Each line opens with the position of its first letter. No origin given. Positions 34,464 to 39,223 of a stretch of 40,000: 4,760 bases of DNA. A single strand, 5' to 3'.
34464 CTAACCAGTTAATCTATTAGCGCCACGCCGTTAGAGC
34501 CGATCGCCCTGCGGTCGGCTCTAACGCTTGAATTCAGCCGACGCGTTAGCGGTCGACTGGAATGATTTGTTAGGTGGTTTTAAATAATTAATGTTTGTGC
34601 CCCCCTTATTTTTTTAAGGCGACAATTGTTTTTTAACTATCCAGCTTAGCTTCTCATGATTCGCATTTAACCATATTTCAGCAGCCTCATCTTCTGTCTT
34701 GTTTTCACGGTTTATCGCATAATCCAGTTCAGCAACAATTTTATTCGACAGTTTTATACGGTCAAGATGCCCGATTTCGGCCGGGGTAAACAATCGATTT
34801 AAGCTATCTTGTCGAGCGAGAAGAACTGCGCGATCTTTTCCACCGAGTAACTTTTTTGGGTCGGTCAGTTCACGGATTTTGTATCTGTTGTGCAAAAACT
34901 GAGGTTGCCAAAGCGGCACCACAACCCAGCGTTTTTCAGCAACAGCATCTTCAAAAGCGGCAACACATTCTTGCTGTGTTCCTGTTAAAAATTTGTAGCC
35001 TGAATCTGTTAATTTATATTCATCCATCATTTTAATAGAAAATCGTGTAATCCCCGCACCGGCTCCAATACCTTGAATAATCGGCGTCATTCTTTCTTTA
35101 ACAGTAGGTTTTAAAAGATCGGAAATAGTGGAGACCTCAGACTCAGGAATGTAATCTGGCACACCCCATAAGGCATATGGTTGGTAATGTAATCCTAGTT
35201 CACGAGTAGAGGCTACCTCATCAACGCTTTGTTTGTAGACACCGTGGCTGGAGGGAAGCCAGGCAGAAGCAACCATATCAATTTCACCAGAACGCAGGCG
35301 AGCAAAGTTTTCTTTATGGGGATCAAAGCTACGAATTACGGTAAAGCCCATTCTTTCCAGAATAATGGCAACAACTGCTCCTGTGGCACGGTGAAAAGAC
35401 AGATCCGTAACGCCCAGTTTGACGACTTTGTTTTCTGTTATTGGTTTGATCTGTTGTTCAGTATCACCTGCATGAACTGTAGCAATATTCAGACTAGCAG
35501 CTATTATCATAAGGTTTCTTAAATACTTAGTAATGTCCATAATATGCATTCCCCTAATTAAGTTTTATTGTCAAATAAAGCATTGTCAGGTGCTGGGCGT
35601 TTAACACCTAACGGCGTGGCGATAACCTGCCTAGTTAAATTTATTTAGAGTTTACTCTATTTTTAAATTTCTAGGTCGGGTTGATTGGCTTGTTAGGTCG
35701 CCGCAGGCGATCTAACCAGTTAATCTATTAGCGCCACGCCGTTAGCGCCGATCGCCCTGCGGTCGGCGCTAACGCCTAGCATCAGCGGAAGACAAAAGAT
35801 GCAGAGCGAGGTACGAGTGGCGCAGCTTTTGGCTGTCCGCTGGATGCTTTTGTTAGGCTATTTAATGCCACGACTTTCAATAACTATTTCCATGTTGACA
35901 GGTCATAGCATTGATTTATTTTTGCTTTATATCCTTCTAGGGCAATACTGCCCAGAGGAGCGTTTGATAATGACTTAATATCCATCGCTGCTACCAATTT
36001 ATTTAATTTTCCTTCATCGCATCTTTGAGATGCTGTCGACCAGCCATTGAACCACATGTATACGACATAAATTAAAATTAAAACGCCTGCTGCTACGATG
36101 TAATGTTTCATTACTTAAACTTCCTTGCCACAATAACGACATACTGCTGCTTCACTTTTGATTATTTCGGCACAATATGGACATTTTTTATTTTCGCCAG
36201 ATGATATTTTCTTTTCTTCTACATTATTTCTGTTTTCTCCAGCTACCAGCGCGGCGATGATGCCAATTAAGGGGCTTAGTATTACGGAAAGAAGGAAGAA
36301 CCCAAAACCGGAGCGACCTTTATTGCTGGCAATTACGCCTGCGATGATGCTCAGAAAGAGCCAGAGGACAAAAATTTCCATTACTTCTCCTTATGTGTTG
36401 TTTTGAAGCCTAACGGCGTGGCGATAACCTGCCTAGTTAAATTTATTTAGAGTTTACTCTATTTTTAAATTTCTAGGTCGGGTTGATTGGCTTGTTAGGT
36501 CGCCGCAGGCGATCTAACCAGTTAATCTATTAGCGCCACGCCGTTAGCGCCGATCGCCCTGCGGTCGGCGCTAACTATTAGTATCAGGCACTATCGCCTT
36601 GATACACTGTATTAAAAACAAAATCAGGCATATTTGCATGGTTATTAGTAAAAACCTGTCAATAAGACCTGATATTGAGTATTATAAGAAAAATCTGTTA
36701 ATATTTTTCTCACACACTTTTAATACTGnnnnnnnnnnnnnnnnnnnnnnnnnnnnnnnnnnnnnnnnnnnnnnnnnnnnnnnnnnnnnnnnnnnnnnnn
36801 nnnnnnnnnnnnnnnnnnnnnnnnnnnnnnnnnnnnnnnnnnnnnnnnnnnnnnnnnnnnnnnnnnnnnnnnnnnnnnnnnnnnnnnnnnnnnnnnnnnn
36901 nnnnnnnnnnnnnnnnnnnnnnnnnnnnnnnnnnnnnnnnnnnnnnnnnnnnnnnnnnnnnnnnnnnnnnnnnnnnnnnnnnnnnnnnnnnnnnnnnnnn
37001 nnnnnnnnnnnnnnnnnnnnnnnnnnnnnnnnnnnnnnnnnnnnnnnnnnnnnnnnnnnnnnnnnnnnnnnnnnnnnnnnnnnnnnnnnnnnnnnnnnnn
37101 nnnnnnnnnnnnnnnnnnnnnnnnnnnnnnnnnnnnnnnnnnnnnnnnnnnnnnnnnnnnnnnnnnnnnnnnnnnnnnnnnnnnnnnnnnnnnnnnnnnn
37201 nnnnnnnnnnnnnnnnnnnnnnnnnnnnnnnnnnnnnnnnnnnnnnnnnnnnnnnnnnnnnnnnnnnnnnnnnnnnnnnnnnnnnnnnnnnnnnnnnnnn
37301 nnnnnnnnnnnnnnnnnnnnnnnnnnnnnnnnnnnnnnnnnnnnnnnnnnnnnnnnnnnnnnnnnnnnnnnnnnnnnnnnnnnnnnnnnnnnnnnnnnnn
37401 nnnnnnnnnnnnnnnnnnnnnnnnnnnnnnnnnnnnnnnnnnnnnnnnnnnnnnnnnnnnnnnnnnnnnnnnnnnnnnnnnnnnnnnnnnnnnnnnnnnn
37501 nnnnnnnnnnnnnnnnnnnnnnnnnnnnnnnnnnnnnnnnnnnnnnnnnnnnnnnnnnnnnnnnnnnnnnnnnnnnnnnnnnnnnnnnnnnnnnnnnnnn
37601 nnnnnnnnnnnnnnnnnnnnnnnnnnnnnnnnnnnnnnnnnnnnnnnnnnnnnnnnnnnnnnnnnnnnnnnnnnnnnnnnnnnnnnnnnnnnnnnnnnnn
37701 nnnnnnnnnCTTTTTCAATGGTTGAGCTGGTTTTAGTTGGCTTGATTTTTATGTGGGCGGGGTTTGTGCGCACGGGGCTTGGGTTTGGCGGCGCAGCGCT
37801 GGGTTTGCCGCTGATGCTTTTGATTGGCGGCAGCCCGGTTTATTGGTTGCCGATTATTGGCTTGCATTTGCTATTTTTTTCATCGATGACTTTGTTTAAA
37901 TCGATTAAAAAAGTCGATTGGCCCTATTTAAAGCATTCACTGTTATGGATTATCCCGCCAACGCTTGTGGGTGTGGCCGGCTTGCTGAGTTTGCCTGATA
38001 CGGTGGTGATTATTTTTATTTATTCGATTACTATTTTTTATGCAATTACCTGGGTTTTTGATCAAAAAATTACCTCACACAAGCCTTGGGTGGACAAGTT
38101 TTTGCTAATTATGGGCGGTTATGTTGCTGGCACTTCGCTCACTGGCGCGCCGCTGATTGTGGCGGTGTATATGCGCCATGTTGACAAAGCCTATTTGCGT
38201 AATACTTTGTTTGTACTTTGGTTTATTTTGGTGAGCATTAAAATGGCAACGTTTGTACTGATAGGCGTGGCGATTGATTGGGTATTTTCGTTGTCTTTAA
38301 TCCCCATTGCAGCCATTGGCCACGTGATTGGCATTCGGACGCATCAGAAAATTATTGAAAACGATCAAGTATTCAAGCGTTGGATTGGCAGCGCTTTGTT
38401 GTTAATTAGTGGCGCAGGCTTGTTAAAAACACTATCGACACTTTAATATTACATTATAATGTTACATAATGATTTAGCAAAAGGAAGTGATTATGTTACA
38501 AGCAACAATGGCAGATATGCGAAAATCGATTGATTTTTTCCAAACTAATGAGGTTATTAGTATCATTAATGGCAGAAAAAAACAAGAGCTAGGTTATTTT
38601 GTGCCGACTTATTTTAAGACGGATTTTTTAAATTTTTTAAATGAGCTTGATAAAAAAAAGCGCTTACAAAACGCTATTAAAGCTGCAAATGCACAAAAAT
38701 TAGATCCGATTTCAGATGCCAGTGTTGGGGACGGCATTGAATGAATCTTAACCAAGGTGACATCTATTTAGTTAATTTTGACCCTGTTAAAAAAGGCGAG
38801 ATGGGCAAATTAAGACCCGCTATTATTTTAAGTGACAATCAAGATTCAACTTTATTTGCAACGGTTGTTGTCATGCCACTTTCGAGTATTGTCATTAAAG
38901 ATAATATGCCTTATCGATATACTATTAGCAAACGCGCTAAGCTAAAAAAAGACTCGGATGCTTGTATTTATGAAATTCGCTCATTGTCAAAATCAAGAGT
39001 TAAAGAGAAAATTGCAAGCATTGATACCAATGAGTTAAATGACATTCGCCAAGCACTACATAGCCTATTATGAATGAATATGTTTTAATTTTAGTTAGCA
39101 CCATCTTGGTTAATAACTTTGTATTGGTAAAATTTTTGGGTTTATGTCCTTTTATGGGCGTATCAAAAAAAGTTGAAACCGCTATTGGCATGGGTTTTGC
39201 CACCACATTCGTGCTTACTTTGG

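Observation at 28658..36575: Six 168-bp, ORF-less, near-identical attC-bearing units interleaved with the gene cassettes: a reiterated 'empty cassette'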

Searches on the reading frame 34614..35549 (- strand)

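Call 7: search_protein_families(library=ncbifam, proteins=[window:34614-35549:-])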
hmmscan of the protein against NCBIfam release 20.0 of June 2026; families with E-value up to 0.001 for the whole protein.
window:34614-35549:- (311 aa): 1 family
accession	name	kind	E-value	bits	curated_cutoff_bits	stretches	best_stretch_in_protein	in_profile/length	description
TIGR03414.1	ABC_choline_bnd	subfamily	2.9e-17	62.9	379.05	1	43-302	11-269/291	choline ABC transporter substrate-binding protein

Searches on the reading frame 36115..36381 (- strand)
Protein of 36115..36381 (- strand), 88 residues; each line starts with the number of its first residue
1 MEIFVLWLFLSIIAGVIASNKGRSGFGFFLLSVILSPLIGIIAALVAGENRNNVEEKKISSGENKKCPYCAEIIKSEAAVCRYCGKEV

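Call 64: search_protein_families(library=pfam, proteins=[window:36115-36381:-], max_evalue=0.00001)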
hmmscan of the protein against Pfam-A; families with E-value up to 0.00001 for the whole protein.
window:36115-36381:- (88 aa): 1 family
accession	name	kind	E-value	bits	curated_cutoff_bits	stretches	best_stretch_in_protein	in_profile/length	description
PF13248.11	Zn_ribbon_3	-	4.5e-07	29.5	27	1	64-86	2-24/26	zinc-ribbon domain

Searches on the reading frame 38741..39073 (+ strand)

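Call 64: search_protein_families(library=pfam, proteins=[window:38741-39073:+], max_evalue=0.00001)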
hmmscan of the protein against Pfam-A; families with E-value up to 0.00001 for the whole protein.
window:38741-39073:+ (110 aa): 1 family
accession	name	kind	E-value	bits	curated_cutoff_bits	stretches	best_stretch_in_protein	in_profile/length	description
PF02452.23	PemK_toxin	-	1.7e-23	83.4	23.1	1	5-109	2-108/109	PemK-like, MazF-like toxin of type II toxin-antitoxin system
